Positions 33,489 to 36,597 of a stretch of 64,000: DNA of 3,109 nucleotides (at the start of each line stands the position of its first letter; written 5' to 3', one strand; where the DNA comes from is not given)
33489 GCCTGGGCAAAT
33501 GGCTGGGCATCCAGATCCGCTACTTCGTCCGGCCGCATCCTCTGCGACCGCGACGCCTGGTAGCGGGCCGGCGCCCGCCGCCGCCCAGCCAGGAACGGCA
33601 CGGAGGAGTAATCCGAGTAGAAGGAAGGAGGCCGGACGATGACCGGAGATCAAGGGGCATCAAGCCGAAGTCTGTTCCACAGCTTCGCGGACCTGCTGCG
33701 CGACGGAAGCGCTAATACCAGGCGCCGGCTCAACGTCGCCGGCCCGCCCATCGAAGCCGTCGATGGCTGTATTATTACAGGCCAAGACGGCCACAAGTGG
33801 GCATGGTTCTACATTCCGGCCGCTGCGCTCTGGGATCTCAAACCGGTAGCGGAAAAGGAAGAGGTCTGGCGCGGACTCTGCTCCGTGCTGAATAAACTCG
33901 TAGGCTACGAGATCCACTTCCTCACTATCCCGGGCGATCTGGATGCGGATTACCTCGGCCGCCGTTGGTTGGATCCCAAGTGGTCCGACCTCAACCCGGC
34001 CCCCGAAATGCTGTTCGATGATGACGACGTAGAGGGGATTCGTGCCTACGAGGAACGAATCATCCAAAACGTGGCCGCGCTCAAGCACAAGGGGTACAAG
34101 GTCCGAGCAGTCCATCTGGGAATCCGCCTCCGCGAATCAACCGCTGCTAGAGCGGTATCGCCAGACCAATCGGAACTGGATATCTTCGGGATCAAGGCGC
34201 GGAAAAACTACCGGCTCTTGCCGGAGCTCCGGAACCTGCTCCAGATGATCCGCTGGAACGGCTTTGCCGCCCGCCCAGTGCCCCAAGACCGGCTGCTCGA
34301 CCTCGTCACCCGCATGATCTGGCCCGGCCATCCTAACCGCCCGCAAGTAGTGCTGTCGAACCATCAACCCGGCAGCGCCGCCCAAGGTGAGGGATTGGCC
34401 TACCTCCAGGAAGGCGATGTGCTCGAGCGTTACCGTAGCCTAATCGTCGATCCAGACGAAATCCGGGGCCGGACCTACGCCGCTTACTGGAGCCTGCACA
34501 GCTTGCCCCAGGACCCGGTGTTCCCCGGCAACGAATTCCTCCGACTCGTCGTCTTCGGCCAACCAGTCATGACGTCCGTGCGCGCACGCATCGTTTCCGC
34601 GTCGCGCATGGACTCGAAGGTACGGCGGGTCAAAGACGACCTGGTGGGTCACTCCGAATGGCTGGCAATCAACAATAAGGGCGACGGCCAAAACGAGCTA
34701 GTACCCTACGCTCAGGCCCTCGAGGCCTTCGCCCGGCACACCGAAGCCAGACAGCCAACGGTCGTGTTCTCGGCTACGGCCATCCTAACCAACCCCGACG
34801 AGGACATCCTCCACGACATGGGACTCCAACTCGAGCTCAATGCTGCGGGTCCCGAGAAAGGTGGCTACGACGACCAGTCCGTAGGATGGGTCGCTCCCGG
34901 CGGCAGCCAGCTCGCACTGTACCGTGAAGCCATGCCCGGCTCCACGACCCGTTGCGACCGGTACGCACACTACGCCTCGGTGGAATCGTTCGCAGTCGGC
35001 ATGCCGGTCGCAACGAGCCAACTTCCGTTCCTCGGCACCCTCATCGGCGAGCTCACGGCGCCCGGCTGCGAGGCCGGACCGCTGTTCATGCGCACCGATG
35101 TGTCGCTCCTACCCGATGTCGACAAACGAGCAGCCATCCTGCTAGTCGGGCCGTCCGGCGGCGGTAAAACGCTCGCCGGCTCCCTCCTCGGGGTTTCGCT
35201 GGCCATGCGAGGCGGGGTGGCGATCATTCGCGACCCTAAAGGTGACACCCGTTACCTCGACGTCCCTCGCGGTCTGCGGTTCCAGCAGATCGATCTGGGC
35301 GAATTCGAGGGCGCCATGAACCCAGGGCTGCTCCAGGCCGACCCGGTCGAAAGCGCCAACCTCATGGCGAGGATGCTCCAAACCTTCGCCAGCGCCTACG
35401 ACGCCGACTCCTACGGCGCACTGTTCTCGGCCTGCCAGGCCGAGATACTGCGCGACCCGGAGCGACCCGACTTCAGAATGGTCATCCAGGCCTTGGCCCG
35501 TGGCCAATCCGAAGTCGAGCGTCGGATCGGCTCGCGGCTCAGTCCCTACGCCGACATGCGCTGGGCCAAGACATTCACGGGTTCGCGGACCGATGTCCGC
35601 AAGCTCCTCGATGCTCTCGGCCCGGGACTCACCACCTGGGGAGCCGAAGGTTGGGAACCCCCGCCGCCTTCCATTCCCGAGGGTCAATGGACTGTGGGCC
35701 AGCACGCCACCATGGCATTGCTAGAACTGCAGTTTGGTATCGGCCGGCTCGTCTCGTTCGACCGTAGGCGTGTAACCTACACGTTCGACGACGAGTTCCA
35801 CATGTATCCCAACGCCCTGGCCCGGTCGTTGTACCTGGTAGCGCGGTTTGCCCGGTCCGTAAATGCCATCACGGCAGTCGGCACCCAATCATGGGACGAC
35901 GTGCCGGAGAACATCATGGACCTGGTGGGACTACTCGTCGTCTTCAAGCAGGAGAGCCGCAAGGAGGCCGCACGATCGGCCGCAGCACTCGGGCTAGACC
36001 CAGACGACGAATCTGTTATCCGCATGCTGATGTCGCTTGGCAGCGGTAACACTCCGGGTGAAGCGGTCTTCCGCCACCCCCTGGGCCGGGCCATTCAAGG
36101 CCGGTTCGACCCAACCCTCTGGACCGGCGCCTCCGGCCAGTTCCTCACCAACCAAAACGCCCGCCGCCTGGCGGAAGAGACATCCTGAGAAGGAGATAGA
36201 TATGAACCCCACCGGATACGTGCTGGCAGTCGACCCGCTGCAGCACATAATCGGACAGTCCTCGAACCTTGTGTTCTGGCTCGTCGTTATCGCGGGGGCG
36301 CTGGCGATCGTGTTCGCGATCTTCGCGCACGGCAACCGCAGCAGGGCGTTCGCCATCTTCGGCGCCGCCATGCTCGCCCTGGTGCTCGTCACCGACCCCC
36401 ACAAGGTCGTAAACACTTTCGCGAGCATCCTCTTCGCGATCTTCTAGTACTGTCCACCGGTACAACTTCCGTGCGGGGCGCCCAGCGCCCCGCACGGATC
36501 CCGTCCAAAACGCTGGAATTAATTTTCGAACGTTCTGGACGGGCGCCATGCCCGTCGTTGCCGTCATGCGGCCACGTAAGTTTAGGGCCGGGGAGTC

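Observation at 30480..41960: Orphan VirB4-centred type-IV-secretion-like module without DNA-processing or mobility genes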

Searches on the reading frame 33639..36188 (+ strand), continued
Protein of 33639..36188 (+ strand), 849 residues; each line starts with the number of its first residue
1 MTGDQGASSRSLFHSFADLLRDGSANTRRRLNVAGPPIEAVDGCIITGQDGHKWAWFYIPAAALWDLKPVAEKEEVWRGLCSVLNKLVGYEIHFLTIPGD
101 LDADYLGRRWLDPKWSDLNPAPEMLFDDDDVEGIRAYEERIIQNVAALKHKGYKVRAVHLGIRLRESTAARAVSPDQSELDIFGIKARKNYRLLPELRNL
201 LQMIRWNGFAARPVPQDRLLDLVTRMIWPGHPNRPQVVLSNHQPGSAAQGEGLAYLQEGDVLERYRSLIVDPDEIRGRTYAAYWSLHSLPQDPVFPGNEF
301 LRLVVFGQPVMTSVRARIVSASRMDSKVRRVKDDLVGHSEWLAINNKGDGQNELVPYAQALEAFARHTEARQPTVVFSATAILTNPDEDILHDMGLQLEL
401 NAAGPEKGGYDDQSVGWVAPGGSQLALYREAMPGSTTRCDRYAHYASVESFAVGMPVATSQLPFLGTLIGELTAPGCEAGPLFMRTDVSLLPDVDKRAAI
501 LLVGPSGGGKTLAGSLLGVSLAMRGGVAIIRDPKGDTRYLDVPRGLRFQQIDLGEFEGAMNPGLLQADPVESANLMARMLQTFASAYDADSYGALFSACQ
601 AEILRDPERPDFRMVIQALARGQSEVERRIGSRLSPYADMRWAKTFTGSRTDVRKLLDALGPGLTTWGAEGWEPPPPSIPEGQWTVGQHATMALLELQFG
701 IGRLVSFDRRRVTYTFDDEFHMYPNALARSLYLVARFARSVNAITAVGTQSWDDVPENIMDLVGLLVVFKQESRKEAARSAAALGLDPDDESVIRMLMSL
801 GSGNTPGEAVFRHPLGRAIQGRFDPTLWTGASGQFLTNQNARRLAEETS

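Call 73: search_protein_families(library=pfam, proteins=[L088:8707-9612:+, L088:9624-10100:+, L088:10122-12665:+, L088:12655-13329:-, L088:13359-14003:+, L088:14045-15208:-, L088:15208-17256:-, L088:17331-18881:-, L088:20223-22091:+, L088:23089-24306:+], max_evalue=0.01)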
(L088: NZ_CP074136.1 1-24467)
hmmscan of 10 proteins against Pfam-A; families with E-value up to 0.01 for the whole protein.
L088:8707-9612:+ (301 aa): 1 family
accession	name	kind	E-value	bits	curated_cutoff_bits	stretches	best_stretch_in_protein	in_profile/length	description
PF12642.13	TpcC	-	9.2e-14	52.2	27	1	79-288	1-230/231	Conjugative transposon protein TcpC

L088:9624-10100:+ (158 aa): 1 family
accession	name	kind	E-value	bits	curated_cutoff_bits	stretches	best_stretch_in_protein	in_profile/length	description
PF12648.12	TcpE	-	2.2e-20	73.4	29.9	1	5-100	1-94/100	TcpE family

L088:10122-12665:+ (847 aa): 7 families
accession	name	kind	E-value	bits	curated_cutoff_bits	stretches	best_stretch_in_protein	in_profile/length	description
PF12846.13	AAA_10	-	1.1e-67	229.1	27.5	1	469-807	17-360/362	AAA-like domain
PF13191.12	AAA_16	-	2.7e-06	28.4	32.6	1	453-624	3-165/167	AAA ATPase domain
PF05872.18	HerA_C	-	4.6e-05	22.7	22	0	666-799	234-374/502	Helicase HerA-like C-terminal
PF20720.3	nSTAND3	-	0.00011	22.4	27.2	1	476-516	20-60/155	Novel STAND NTPase 3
PF13401.12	AAA_22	-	0.00019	22.2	27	1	472-520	4-51/130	AAA domain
PF01656.29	CbiA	-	0.00082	19.8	25.4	1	477-589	2-86/125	CobQ/CobB/MinD/ParA nucleotide binding domain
PF03308.22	MeaB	-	0.0017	17.8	23.1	1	471-511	31-73/273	Methylmalonyl Co-A mutase-associated GTPase MeaB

L088:12655-13329:- (224 aa): 0 families

L088:13359-14003:+ (214 aa): 0 families

L088:14045-15208:- (387 aa): 1 family
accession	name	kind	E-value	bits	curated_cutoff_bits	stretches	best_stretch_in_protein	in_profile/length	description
PF01464.25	SLT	-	6.4e-05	22.9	21.3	1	73-172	3-92/117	Transglycosylase SLT domain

L088:15208-17256:- (682 aa): 1 family
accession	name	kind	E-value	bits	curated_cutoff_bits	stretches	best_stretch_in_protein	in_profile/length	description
PF04610.19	TrbL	-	1.2e-05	25.7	25.9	1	335-466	78-208/215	TrbL/VirB6 plasmid conjugal transfer protein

L088:17331-18881:- (516 aa): 4 families
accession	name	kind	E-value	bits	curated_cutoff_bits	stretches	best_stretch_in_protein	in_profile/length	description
PF01656.29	CbiA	-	3.8e-10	40.2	25.4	1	259-472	1-115/125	CobQ/CobB/MinD/ParA nucleotide binding domain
PF13614.12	AAA_31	-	2.2e-07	31.5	27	1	258-321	3-67/177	AAA domain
PF06564.18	CBP_BcsQ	-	0.00048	20.2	21.3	0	259-297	4-41/234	Cellulose biosynthesis protein BcsQ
PF10609.15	ParA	-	0.001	19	27.1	1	258-294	5-40/246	NUBPL iron-transfer P-loop NTPase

L088:20223-22091:+ (622 aa): 3 families
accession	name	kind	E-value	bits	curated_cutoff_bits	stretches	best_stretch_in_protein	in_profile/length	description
PF21686.3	LigD_Prim-Pol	-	5.5e-05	23.3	27.4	1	52-125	101-170/254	LigD, primase-polymerase domain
PF09339.16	HTH_IclR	-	0.0016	18.6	22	0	377-402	21-46/52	IclR helix-turn-helix domain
PF13730.12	HTH_36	-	0.0059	16.8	25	0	367-400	17-51/55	Helix-turn-helix domain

L088:23089-24306:+ (405 aa): 0 families

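Call 74: get_annotated_region(hit=H1, flank=12000)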
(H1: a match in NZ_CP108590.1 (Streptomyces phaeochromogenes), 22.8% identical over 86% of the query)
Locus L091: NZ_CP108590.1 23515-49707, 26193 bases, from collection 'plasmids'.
description: Streptomyces phaeochromogenes strain NBC_01183 plasmid unnamed1, complete sequence
organism: Streptomyces phaeochromogenes (NCBI taxid 1923)
taxonomy: Bacteria; Actinomycetota; Actinomycetes; Kitasatosporales; Streptomycetaceae; Streptomyces; Streptomyces phaeochromogenes
host: -; source: -; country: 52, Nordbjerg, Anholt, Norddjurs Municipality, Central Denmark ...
typing (MOB-suite, as given by PLSDB): non-mobilizable
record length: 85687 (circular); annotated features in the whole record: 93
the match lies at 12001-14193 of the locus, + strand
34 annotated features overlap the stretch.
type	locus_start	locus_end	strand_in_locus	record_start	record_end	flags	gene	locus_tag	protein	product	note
CDS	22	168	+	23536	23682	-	-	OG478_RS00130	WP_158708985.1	hypothetical protein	-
CDS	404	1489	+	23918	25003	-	-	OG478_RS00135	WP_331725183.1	hypothetical protein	-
CDS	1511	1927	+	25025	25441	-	-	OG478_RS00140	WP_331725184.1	hypothetical protein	-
CDS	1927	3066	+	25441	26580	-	-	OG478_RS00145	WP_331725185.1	hypothetical protein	-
CDS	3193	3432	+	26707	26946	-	-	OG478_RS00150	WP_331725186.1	hypothetical protein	-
CDS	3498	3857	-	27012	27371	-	-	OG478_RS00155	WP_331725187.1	DUF397 domain-containing protein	-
CDS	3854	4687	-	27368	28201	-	-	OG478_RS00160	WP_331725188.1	helix-turn-helix transcriptional regulator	-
CDS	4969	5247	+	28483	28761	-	-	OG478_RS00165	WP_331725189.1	hypothetical protein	-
CDS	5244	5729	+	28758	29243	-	-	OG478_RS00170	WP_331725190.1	hypothetical protein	-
CDS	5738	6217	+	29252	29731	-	-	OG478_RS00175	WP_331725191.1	ATP-binding protein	-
CDS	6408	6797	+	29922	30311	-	-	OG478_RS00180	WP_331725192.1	DUF6415 family natural product biosynthesis protein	-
CDS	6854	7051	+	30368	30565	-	-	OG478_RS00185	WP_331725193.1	DUF5999 family protein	-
CDS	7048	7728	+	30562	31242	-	-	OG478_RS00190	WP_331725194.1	hypothetical protein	-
CDS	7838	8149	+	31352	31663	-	-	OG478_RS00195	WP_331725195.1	hypothetical protein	-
CDS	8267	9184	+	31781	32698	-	-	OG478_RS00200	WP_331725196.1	lipopolysaccharide kinase InaA family protein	-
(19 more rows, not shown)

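Call 75: get_annotated_region(hit=H4, flank=12000)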
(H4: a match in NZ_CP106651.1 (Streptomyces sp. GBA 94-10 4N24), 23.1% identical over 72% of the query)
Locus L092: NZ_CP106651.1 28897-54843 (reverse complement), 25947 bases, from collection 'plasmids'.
description: Streptomyces sp. GBA 94-10 4N24 strain GBA 94-10 plasmid pGBA1, complete sequence
organism: Streptomyces sp. GBA 94-10 4N24 (NCBI taxid 1218177)
taxonomy: Bacteria; Actinomycetota; Actinomycetes; Kitasatosporales; Streptomycetaceae; Streptomyces; Streptomyces sp. GBA 94-10 4N24
host: -; source: Phakellia ventilabrum,sponge; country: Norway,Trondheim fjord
typing (MOB-suite, as given by PLSDB): mobilizable; replicon rep_cluster_43; relaxase MOBP
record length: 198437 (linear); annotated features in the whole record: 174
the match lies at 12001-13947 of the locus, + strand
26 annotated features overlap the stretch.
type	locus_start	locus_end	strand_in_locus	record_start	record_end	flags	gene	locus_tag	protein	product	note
CDS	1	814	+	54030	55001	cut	-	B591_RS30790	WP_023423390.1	hypothetical protein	-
CDS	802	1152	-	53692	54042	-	-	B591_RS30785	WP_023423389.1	DUF6233 domain-containing protein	-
CDS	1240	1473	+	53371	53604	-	-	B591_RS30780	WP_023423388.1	hypothetical protein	-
CDS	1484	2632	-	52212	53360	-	-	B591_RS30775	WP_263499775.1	helix-turn-helix transcriptional regulator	-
CDS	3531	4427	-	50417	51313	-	-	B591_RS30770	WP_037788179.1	hypothetical protein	-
CDS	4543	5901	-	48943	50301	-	-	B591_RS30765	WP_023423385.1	hypothetical protein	-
CDS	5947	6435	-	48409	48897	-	-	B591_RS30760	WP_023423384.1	hypothetical protein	-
CDS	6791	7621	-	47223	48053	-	-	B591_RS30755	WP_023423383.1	hypothetical protein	-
CDS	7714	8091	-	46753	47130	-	-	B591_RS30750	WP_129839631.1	hypothetical protein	-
CDS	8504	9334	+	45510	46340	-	-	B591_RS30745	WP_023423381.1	hypothetical protein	-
CDS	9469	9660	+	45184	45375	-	-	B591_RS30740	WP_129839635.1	hypothetical protein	-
CDS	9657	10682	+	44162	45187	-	-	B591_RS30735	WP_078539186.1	conjugal transfer protein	-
CDS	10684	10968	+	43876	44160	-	-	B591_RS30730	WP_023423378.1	hypothetical protein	-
CDS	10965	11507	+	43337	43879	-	-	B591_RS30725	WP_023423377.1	hypothetical protein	-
CDS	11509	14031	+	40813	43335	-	-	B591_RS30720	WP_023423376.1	ATP-binding protein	-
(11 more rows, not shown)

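Call 81: find_related_loci(query=A2, collection=metagenome_contigs, flank=10000)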
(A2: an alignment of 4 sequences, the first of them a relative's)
Query A2 (849 aa) in metagenome_contigs; peptide patterns used: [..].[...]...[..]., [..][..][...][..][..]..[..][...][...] (x = any residue, [..] = any of these).
588 stretches matched a pattern; 2 encode a relative of the query (tblastn E <= 1e-3); 2 distinct loci.
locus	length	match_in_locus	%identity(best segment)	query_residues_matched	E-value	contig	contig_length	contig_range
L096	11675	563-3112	90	1-849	0e+0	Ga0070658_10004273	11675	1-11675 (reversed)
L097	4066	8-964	29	522-823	3e-38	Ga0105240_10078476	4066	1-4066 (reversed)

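Call 82: find_related_loci(query=A2, collection=viral_contigs, flank=10000)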
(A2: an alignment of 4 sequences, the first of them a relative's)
Query A2 (849 aa) in viral_contigs; peptide patterns used: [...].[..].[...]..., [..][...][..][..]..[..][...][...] (x = any residue, [..] = any of these).
146 stretches matched a pattern, but none encodes a relative of the query by tblastn (E <= 1e-3).

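Call 90: search_protein_families(library=pfam, proteins=[L003:15959-17122:+, L003:13058-15130:+, L004:12963-14873:+, L003:5837-6445:-, L004:5863-6495:+, L085:2212-3240:-, L003:17274-17714:-], max_evalue=0.1)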
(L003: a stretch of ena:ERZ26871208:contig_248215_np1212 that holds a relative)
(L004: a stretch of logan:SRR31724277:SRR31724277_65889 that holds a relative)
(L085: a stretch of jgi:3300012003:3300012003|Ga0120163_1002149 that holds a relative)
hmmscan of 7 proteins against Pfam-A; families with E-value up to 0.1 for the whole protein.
L003:15959-17122:+ (387 aa): 0 families

L003:13058-15130:+ (690 aa): 0 families

L004:12963-14873:+ (636 aa): 0 families

L003:5837-6445:- (202 aa): 37 families (the best 25 are shown)
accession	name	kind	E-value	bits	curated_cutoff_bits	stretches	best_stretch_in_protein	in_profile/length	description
PF01442.23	Apolipoprotein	-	2.7e-15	57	90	1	4-139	49-184/190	Apolipoprotein A1/A4/E domain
PF04513.17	Baculo_PEP_C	-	1.9e-08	34.9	38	2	41-97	36-95/140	Baculovirus polyhedron envelope protein, PEP, C terminus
PF06825.17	HSBP1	-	2.9e-08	33.9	28.6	1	29-54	13-38/51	Heat shock factor binding protein 1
PF07902.16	Gp58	-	4.5e-05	22.4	34.5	1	35-127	120-223/594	gp58-like protein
PF20277.3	CTD11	-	8.8e-05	23.5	27.7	1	94-171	37-119/138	C-terminal domain 11 of the ABC-three component (ABC-3C) systems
PF02601.20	Exonuc_VII_L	-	0.00014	21.9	35.9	1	44-163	148-264/315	Exonuclease VII, large subunit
PF11068.13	YlqD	-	0.0002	22.2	27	0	41-91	21-71/131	YlqD protein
PF11101.13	DUF2884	-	0.00036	20.7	30.6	0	13-82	156-223/228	Protein of unknown function (DUF2884)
PF01519.22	DUF16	-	0.00047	21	40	0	94-162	37-103/104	Protein of unknown function DUF16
PF13874.11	Nup54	-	0.00067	20.1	30.5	1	142-189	29-77/140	Nucleoporin complex subunit 54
PF20667.3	Sec10_N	-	0.0014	19.2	27.4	0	81-148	15-76/118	Exocyst complex component Sec10, N-terminal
PF14261.11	DUF4351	-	0.0024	18.4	25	0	84-106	15-37/59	Domain of unknown function (DUF4351)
PF07743.18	HSCB_C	-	0.0034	18.2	22.1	0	75-101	22-50/74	HSCB C-terminal oligomerisation domain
PF08663.15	HalX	-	0.0036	18.1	23.2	0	148-174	34-60/68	HalX domain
PF16888.10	YwqH-like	-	0.0037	18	33.7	0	77-105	74-102/123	YwqH-like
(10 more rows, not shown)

L004:5863-6495:+ (210 aa): 2 families
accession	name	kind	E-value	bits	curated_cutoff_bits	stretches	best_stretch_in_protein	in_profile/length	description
PF20154.4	LNT_N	-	0.049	14.3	27.1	0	13-87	15-89/159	Apolipoprotein N-acyltransferase N-terminal domain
PF20176.3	DUF6541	-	0.064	11.9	29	1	2-100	285-383/646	Family of unknown function (DUF6541)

L085:2212-3240:- (342 aa): 0 families

L003:17274-17714:- (146 aa): 0 families

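Call 111: find_encoding_contigs(protein=P0010, flank=10000, max_places=1)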
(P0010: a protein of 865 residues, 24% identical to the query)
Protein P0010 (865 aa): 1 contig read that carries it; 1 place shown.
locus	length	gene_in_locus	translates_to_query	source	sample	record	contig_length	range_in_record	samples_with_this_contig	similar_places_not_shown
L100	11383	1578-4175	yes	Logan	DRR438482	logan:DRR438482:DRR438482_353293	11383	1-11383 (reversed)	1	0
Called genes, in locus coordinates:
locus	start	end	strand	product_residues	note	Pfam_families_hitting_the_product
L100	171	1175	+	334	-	-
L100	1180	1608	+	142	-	-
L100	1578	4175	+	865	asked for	-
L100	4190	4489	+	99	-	-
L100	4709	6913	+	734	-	-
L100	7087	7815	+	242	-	-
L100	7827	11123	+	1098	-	PF00933:Glyco_hydro_3, PF18013:Phage_lysozyme2, PF01520:Amidase_3, PF05257:CHAP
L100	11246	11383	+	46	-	?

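Call 112: find_encoding_contigs(protein=P0007, flank=10000, max_places=2)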
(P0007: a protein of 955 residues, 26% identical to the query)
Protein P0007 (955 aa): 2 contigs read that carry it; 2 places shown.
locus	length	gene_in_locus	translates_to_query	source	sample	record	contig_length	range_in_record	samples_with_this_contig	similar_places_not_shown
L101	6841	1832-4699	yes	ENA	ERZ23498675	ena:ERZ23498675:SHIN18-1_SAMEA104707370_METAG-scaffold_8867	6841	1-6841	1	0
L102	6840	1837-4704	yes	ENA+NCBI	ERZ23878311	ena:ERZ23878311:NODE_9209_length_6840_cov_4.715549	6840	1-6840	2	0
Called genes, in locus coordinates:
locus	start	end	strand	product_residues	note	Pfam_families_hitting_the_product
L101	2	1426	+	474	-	?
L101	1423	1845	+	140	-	-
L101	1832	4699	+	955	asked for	PF12846:AAA_10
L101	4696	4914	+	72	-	-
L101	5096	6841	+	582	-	?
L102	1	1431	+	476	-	?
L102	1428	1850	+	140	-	-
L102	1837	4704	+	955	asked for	PF12846:AAA_10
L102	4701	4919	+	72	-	-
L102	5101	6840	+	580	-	?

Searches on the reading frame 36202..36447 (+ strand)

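Call 3: search_protein_families(library=pfam, proteins=[window:36202-36447:+], max_evalue=0.01)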
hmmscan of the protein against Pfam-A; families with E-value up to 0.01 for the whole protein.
window:36202-36447:+ (81 aa): 0 families

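Call 5: search_protein_families(library=ncbifam, proteins=[window:36202-36447:+], max_evalue=0.01)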
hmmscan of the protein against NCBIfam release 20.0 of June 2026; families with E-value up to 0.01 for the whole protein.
window:36202-36447:+ (81 aa): 1 family
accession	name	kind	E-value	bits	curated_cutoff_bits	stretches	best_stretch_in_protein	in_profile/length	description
NF040686.1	TcpD_dom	domain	0.00074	19.4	24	1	26-81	5-62/63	TcpD family membrane protein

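Call 70: search_protein_families(library=phrogs, proteins=[window:36202-36447:+], max_evalue=0.01)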
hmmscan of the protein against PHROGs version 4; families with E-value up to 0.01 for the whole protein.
window:36202-36447:+ (81 aa): 0 families
